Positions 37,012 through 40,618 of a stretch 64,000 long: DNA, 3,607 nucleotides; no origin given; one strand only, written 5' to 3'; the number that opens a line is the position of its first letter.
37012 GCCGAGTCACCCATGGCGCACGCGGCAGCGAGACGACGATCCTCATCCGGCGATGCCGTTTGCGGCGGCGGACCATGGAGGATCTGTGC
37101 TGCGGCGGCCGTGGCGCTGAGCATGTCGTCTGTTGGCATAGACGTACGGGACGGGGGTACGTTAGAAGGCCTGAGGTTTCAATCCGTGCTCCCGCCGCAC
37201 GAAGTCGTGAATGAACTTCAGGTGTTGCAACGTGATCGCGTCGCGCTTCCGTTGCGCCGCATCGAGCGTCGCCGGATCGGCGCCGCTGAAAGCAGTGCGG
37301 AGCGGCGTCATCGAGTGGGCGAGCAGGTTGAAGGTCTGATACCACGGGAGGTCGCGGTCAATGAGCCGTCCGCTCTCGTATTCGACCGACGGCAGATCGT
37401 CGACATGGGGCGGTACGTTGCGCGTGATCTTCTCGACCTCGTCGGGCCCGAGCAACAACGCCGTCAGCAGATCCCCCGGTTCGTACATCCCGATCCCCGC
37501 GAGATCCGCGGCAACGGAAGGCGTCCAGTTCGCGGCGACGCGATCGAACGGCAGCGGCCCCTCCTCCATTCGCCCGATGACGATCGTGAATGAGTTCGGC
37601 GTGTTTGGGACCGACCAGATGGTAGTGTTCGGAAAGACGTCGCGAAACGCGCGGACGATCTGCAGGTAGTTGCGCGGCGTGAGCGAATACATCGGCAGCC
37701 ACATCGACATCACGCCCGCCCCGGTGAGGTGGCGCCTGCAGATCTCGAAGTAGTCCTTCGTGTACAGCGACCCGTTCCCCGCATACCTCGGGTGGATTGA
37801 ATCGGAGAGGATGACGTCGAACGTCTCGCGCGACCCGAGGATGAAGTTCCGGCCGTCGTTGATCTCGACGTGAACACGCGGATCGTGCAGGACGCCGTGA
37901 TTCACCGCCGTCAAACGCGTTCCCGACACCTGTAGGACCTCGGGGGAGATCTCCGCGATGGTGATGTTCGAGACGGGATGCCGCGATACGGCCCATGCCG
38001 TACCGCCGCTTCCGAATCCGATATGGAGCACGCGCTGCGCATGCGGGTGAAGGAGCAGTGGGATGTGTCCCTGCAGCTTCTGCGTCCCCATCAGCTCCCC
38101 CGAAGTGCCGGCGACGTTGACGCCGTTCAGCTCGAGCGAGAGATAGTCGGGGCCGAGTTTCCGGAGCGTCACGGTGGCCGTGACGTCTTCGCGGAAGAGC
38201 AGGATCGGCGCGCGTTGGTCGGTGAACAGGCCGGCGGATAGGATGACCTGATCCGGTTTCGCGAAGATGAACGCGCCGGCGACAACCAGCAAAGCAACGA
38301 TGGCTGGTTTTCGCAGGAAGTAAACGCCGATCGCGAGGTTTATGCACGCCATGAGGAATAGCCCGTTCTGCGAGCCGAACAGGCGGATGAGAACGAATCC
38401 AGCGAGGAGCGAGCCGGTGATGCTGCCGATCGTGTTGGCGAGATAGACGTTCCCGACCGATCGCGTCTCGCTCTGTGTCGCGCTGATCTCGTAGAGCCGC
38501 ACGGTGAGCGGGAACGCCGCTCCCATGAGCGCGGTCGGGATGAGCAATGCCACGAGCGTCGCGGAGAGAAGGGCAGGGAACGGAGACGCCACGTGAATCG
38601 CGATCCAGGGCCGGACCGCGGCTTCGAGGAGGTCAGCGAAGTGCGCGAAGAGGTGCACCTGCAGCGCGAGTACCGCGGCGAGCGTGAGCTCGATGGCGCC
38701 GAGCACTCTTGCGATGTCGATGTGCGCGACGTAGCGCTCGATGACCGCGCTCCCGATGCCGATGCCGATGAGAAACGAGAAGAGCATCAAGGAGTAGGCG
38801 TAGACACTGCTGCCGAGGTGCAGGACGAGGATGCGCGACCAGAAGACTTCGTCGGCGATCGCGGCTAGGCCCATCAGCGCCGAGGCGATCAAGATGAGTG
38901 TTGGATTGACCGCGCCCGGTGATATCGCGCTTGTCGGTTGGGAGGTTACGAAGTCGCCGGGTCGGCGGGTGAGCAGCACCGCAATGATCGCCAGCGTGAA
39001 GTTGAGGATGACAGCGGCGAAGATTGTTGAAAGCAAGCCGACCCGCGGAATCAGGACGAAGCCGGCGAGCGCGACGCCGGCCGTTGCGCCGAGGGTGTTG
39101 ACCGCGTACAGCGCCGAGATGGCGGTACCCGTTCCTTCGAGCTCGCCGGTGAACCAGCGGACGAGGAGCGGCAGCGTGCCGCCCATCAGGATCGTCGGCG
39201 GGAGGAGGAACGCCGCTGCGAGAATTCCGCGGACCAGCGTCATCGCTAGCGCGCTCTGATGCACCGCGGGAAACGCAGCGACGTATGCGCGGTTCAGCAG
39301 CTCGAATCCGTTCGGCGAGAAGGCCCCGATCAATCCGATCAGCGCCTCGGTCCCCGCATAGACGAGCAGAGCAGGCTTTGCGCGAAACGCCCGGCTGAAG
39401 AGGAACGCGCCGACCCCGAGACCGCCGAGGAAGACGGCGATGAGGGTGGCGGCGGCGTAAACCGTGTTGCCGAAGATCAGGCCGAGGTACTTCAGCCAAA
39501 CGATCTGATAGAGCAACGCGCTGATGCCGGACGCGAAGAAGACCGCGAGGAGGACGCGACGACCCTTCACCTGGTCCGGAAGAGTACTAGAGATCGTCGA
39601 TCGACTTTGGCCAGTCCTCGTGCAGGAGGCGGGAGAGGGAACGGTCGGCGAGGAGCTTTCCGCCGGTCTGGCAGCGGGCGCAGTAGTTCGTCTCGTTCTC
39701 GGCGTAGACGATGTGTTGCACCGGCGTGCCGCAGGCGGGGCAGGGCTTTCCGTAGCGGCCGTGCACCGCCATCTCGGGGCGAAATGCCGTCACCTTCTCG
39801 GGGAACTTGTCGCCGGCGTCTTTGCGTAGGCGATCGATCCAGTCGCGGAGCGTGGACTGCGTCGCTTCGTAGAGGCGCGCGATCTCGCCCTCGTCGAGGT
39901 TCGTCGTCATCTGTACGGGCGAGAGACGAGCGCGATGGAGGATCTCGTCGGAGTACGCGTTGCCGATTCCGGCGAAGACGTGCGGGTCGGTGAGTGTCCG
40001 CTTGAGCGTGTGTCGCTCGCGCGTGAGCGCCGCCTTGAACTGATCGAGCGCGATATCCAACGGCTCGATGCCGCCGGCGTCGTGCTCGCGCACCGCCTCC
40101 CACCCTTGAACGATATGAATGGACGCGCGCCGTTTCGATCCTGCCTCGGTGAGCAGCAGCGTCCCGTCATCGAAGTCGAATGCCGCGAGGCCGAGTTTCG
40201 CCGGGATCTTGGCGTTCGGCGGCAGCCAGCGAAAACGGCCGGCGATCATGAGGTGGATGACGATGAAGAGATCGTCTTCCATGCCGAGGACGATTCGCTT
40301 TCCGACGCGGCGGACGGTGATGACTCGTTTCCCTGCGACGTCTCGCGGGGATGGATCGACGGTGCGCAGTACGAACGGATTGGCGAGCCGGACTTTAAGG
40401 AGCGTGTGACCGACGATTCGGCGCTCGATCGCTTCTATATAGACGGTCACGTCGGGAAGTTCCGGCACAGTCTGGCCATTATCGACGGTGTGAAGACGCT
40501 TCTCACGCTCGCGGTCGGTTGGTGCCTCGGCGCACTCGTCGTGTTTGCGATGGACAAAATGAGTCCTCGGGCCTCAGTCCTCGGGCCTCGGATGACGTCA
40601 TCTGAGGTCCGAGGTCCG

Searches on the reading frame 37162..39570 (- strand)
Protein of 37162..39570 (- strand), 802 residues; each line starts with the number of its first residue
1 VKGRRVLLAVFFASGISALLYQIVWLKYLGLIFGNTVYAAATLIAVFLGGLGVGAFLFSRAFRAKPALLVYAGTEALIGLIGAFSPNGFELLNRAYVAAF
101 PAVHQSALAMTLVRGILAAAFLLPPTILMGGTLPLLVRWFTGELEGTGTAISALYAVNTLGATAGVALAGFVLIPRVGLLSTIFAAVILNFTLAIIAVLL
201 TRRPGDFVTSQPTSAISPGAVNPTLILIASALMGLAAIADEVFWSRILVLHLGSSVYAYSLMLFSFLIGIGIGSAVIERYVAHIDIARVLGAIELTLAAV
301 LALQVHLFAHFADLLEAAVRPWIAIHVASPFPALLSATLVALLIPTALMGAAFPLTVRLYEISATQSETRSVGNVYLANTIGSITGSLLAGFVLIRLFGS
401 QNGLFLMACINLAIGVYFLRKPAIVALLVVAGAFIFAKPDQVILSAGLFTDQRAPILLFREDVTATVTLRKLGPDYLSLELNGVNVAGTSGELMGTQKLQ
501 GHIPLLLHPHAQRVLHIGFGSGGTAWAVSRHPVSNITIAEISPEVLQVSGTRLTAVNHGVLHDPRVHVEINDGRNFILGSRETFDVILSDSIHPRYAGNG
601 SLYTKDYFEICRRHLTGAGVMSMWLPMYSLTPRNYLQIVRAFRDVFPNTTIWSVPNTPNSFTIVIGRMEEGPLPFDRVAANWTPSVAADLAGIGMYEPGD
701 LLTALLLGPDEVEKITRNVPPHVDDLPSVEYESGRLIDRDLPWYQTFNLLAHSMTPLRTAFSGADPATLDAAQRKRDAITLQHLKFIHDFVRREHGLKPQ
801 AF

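Call 24: find_encoding_contigs(protein=window:37162-39570:-, flank=10000, max_places=1)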
Protein window:37162-39570:- (802 aa): no gene with exactly this product is on record in the collection.
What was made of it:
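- Tried and rejected: The look-up for window 37162-39570 failed, probably because the source called a different start (call 24).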

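Call 26: search_protein_families(library=pfam, proteins=[window:37162-39570:-], max_evalue=0.0001)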
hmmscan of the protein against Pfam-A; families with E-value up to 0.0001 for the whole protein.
window:37162-39570:- (802 aa): 1 family
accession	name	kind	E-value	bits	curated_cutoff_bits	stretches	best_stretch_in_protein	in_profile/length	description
PF01564.23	Spermine_synth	-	3.9e-22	79.1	22.9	1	499-659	7-168/186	Spermine/spermidine synthase domain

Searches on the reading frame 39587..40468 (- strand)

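Call 26: search_protein_families(library=pfam, proteins=[window:39587-40468:-], max_evalue=0.0001)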
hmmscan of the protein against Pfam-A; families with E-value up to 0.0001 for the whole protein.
window:39587-40468:- (293 aa): 4 families
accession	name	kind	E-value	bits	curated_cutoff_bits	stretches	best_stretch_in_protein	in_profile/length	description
PF01149.29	Fapy_DNA_glyco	-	1.8e-16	61.2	25.5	1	1-105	1-106/117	Formamidopyrimidine-DNA glycosylase N-terminal domain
PF06831.19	H2TH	-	6.9e-15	55.2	34.7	1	138-211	9-82/93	Formamidopyrimidine-DNA glycosylase H2TH domain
PF06827.20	zf-FPG_IleRS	-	1.6e-07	31.5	21.3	1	240-268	1-29/30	Zinc finger found in FPG and IleRS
PF05833.16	NFACT_N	-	2.4e-05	23.7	31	1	132-209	166-242/456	NFACT N-terminal and middle domains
